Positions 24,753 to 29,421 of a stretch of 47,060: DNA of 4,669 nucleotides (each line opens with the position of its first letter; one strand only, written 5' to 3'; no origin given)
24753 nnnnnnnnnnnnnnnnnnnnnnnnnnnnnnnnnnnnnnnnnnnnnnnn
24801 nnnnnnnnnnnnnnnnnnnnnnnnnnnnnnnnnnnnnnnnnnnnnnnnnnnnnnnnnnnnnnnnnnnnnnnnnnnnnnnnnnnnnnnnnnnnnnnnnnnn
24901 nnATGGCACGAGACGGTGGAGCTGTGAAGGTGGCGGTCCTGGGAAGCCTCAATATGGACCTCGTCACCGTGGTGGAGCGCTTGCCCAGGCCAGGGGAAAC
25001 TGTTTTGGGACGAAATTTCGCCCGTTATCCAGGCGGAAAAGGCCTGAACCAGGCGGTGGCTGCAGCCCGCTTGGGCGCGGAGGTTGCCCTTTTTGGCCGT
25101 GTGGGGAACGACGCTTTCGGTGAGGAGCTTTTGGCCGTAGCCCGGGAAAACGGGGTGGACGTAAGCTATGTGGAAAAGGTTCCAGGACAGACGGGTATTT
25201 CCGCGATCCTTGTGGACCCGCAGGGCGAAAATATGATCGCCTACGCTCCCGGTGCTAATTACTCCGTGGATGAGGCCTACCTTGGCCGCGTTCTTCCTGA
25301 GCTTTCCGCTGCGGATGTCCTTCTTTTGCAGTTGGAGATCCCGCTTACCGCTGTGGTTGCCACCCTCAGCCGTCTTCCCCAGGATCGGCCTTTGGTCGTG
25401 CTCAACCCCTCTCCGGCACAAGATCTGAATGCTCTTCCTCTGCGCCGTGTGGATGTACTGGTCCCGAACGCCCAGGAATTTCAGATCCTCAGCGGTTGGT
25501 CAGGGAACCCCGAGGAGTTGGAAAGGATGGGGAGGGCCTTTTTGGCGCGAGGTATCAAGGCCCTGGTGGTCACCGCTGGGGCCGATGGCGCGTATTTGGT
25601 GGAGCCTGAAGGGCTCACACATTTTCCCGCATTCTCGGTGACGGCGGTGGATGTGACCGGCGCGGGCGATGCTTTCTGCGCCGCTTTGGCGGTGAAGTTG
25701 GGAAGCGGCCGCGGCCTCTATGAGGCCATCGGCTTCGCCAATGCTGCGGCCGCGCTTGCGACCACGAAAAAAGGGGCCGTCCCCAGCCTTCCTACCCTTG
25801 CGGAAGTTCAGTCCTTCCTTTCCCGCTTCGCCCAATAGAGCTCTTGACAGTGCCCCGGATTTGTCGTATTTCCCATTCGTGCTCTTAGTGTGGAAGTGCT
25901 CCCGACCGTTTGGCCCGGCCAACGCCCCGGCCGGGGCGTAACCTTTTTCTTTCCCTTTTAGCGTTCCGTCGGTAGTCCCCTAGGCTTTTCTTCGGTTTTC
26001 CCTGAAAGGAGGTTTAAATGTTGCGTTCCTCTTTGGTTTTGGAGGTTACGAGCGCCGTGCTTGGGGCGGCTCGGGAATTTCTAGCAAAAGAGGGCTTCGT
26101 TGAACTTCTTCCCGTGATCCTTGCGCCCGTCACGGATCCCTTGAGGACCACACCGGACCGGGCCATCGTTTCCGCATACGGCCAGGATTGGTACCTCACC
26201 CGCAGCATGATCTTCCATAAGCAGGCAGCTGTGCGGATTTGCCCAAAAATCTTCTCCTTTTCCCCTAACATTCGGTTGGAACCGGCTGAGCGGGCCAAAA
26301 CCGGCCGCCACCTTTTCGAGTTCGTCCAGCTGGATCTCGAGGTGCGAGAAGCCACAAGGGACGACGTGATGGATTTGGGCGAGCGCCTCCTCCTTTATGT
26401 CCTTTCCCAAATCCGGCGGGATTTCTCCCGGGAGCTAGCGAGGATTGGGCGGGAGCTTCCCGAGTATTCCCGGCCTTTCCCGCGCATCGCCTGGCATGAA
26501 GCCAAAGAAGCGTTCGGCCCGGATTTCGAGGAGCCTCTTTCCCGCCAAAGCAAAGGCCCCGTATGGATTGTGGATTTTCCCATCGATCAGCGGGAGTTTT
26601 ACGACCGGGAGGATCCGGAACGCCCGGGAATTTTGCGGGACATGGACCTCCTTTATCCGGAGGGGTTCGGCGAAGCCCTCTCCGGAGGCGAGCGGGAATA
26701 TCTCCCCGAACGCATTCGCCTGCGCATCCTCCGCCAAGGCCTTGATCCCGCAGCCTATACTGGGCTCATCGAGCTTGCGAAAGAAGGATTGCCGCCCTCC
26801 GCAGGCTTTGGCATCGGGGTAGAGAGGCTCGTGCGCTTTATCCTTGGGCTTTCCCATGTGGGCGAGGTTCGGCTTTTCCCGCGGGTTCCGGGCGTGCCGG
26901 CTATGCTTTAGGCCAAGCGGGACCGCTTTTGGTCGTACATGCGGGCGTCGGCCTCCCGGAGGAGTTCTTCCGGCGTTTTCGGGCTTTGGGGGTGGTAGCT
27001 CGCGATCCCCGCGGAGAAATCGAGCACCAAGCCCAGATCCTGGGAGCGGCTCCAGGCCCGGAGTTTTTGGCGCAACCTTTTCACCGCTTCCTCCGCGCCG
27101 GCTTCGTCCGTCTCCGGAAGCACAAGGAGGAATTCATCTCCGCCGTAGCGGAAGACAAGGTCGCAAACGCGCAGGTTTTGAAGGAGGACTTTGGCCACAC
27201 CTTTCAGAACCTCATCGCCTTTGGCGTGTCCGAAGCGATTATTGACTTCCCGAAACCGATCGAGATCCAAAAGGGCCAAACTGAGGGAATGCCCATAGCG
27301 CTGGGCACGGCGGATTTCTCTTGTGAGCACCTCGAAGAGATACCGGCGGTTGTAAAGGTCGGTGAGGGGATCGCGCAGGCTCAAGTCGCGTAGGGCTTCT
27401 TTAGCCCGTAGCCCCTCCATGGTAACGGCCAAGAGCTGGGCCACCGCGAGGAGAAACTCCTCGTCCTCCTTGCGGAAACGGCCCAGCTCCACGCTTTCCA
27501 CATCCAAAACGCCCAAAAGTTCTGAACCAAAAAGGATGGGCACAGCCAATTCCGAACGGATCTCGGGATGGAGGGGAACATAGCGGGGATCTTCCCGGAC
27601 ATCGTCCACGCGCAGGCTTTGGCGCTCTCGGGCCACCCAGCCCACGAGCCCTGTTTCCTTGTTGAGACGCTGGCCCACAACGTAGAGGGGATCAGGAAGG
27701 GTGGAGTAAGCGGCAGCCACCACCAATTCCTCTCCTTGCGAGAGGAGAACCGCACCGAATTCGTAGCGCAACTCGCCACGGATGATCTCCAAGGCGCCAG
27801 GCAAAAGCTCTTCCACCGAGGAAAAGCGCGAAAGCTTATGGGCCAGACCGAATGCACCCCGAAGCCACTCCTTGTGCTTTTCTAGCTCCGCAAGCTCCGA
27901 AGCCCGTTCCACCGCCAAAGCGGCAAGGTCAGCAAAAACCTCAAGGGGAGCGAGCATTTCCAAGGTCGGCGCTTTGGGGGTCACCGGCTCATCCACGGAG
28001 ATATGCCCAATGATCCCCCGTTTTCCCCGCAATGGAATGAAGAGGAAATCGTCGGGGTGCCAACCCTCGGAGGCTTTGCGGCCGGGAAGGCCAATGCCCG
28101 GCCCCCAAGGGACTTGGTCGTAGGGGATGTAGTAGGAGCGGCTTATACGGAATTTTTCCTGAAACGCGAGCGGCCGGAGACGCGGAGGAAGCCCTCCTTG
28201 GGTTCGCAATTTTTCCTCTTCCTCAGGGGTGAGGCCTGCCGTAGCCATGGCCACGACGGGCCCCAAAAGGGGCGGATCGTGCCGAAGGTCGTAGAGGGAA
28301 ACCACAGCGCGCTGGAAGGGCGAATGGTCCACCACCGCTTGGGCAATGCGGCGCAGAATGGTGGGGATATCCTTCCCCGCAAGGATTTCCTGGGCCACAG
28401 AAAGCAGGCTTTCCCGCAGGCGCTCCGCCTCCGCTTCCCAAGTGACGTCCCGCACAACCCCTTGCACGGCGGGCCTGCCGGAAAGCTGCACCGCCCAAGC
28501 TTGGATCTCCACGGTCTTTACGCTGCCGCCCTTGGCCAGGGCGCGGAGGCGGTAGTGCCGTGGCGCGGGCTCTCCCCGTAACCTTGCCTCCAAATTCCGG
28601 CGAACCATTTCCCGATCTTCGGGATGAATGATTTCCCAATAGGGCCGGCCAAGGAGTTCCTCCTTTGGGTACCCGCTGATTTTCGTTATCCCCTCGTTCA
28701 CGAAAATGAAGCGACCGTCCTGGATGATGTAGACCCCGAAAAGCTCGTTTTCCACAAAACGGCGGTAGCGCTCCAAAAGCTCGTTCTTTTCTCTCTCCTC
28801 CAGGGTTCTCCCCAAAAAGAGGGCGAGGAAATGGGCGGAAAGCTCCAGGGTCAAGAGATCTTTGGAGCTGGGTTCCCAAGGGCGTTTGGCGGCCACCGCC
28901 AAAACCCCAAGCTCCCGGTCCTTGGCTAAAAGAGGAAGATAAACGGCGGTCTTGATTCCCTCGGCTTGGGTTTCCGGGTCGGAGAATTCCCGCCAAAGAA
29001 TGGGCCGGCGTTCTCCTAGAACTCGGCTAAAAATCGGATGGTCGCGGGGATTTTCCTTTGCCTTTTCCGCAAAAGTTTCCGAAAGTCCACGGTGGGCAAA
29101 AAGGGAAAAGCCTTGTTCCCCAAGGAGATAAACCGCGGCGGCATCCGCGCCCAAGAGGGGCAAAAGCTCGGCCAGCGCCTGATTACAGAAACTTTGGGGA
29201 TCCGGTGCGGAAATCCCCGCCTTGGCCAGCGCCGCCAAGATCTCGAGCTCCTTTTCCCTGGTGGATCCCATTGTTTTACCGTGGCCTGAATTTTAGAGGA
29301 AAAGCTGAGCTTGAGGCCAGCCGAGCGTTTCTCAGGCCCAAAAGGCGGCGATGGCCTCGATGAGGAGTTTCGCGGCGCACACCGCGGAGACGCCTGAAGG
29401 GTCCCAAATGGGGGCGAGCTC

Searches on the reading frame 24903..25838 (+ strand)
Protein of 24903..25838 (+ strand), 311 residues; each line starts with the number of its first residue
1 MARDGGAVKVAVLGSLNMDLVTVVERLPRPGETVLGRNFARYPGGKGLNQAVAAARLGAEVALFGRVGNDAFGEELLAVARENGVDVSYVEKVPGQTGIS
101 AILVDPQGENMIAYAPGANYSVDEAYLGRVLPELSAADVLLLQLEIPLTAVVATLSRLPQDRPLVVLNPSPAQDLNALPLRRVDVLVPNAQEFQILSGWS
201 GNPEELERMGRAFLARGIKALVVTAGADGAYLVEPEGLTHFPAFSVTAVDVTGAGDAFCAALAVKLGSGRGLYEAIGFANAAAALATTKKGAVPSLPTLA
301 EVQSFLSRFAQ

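Call 4: search_protein_families(library=pfam, proteins=[window:24903-25838:+])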
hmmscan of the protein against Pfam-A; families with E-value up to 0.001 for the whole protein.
window:24903-25838:+ (311 aa): 2 families
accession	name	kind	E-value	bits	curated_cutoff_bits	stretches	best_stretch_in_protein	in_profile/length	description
PF00294.29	PfkB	-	3.4e-67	227.4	25.8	1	9-298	3-301/302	pfkB family carbohydrate kinase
PF08543.17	Phos_pyr_kin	-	4.1e-10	39.9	27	1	169-281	106-226/246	Phosphomethylpyrimidine kinase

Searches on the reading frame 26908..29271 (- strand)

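Call 5: search_protein_families(library=pfam, proteins=[window:26908-29271:-])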
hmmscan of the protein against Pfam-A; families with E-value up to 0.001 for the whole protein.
window:26908-29271:- (787 aa): 10 families
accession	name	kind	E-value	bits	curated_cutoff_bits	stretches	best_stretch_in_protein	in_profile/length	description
PF00990.26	GGDEF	-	1.8e-43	148.6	23.8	1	632-784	2-157/161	Diguanylate cyclase, GGDEF domain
PF01590.32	GAF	-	3.5e-34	118.6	22.4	2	486-617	2-132/133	GAF domain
PF13185.12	GAF_2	-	4.6e-34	118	28.6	2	485-619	3-136/136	GAF domain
PF13492.12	GAF_3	-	6.1e-20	72.4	27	2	26-138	3-112/129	GAF domain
PF08447.18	PAS_3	-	2.1e-12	47.5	25.6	1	189-272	2-88/89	PAS fold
PF13426.13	PAS_9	-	1.4e-10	41.8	27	1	179-277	3-102/103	PAS domain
PF00989.32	PAS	-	5.8e-10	39.6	22.6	1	167-276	1-113/113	PAS fold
PF08448.16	PAS_4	-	1.5e-08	35.3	23.1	1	184-277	13-106/110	PAS fold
PF13188.13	PAS_8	-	4.2e-05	23.7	21.8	0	167-223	1-57/65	PAS domain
PF14598.12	PAS_11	-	4.5e-05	23.8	25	1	180-244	6-71/109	PAS domain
